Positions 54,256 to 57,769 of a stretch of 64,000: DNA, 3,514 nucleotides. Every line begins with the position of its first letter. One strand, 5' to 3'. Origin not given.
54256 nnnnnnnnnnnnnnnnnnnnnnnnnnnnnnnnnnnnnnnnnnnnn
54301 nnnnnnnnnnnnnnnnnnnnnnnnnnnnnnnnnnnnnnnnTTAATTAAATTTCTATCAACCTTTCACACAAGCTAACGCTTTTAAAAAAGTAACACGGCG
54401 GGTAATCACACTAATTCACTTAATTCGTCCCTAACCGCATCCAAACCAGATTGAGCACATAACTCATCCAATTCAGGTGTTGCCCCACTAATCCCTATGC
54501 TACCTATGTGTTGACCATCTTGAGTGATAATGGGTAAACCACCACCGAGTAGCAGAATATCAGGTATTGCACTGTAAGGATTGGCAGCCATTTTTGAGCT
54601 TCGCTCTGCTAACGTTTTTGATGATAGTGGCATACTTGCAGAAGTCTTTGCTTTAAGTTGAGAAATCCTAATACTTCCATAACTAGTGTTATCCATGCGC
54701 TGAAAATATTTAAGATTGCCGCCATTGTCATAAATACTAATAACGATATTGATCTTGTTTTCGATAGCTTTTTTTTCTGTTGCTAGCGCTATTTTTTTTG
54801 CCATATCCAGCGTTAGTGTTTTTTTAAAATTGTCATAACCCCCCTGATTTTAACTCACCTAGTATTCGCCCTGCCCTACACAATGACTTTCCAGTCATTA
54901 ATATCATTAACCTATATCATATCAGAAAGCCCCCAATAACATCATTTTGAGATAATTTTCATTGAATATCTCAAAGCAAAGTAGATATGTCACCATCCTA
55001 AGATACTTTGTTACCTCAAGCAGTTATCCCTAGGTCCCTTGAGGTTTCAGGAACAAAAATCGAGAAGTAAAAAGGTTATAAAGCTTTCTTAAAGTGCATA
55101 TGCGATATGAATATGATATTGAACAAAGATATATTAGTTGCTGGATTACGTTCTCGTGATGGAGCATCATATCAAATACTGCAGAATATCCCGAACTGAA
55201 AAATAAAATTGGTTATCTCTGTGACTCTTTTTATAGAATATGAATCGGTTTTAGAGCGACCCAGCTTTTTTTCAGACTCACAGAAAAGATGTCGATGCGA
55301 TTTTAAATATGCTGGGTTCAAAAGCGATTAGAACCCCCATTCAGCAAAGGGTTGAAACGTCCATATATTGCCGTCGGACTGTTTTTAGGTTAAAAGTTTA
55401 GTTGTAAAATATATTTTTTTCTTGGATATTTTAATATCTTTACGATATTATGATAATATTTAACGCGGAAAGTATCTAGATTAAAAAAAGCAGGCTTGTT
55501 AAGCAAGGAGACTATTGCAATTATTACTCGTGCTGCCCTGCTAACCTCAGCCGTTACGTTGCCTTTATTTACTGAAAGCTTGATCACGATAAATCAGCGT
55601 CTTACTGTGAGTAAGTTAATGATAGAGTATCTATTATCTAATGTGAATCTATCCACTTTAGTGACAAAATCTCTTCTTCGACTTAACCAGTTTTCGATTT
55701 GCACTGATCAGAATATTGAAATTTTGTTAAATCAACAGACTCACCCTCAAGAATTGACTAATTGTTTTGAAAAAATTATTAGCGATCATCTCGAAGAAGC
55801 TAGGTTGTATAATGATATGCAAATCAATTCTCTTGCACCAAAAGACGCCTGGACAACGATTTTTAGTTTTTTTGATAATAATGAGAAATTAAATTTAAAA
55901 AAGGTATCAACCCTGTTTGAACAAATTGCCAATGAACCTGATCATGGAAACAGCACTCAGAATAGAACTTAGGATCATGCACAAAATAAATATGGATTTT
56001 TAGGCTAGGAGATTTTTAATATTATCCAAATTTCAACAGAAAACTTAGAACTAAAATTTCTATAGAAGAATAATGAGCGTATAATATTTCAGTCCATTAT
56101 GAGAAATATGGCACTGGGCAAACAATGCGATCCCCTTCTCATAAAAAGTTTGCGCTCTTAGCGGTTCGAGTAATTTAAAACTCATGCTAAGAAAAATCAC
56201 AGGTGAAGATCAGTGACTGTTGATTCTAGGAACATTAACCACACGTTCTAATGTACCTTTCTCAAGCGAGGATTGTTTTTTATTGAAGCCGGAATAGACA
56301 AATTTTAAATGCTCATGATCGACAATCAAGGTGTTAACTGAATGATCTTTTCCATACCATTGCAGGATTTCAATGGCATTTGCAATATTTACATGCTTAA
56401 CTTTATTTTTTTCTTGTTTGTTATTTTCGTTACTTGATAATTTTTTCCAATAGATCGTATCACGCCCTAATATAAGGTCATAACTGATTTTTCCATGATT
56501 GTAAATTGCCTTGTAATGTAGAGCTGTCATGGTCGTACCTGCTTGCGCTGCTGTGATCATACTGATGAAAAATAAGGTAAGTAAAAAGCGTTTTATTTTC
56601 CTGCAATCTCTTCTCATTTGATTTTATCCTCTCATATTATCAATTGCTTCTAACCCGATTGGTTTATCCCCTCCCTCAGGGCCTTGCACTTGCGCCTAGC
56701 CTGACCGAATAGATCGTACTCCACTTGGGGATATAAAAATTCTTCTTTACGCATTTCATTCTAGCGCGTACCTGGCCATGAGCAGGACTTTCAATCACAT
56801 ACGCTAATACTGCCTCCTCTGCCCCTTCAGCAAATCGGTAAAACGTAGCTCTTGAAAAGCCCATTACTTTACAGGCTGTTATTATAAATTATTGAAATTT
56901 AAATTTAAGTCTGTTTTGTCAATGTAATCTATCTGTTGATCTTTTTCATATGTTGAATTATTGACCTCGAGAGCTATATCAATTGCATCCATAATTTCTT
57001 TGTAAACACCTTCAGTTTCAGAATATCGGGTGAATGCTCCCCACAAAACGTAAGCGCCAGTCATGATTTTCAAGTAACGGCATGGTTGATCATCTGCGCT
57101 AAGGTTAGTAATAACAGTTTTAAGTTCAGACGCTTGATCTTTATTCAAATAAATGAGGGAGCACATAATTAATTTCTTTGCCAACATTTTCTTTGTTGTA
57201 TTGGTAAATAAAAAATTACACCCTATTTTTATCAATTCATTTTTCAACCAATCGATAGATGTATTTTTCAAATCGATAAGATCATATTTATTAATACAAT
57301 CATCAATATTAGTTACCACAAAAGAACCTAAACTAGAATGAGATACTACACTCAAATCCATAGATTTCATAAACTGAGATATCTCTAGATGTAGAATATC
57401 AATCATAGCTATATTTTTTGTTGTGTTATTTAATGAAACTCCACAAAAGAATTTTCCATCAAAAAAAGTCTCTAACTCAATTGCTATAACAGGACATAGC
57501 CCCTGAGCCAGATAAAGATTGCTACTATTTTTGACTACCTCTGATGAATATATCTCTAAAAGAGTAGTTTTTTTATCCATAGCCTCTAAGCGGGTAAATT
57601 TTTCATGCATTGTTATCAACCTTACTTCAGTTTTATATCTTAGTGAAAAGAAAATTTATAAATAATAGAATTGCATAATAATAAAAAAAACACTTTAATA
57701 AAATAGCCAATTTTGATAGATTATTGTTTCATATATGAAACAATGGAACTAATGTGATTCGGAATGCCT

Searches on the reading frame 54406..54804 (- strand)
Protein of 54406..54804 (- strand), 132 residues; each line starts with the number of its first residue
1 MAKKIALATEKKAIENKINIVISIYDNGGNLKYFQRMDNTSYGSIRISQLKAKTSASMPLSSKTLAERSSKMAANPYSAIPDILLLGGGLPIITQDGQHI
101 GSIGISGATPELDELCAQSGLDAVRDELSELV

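Call 93: search_protein_families(library=pfam, max_evalue=0.1, proteins=[window:54406-54804:-])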
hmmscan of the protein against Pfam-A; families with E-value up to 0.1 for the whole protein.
window:54406-54804:- (132 aa): 1 family
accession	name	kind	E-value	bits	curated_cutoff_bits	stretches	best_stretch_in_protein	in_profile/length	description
PF03928.20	HbpS-like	-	1.5e-30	106.3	25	1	2-121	6-127/128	Haem degrading protein HbpS-like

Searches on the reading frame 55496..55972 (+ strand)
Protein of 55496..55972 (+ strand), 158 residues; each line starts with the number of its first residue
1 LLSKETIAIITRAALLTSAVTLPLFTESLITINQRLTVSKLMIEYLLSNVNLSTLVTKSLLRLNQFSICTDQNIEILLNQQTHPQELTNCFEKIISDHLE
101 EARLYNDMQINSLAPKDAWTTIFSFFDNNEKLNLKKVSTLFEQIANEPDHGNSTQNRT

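Call 26: search_protein_families(library=pfam, max_evalue=0.001, proteins=[window:55496-55972:+])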
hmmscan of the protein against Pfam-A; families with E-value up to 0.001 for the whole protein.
window:55496-55972:+ (158 aa): 0 families

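Call 93: search_protein_families(library=pfam, max_evalue=0.1, proteins=[window:55496-55972:+])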
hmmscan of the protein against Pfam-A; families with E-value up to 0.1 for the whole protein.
window:55496-55972:+ (158 aa): 2 families
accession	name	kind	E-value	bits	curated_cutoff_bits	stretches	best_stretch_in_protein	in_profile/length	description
PF17725.7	YBD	-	0.0074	16.5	23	1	39-141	1-105/201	YAP binding domain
PF00646.38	F-box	-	0.0075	16.6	20.5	1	115-148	5-38/43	F-box domain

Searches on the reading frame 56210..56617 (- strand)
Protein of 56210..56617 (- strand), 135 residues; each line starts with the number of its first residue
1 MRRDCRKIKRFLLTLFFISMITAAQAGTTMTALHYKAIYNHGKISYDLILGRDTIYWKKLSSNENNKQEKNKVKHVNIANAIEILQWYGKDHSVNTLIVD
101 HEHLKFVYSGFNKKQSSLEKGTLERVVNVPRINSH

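Call 26: search_protein_families(library=pfam, max_evalue=0.001, proteins=[window:56210-56617:-])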
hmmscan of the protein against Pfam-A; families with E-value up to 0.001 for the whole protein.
window:56210-56617:- (135 aa): 0 families

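Call 93: search_protein_families(library=pfam, max_evalue=0.1, proteins=[window:56210-56617:-])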
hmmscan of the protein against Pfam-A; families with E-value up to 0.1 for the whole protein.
window:56210-56617:- (135 aa): 1 family
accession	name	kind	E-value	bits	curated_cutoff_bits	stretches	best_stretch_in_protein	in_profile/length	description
PF10553.14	MSV199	-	0.072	13.8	22.4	0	16-75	21-83/132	MSV199 domain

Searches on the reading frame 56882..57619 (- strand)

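Call 26: search_protein_families(library=pfam, max_evalue=0.001, proteins=[window:56882-57619:-])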
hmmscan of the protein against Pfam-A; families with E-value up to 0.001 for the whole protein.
window:56882-57619:- (245 aa): 0 families

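Call 93: search_protein_families(library=pfam, max_evalue=0.1, proteins=[window:56882-57619:-])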
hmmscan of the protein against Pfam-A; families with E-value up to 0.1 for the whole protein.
window:56882-57619:- (245 aa): 2 families
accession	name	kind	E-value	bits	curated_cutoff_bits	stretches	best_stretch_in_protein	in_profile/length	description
PF09638.15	Ph1570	-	0.0017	18.7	27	0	101-150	94-143/156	Ph1570 protein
PF18106.7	Rol_Rep_N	-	0.088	13.5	23.7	0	114-186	8-77/91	Rolling Circle replication initiation protein N-terminal domain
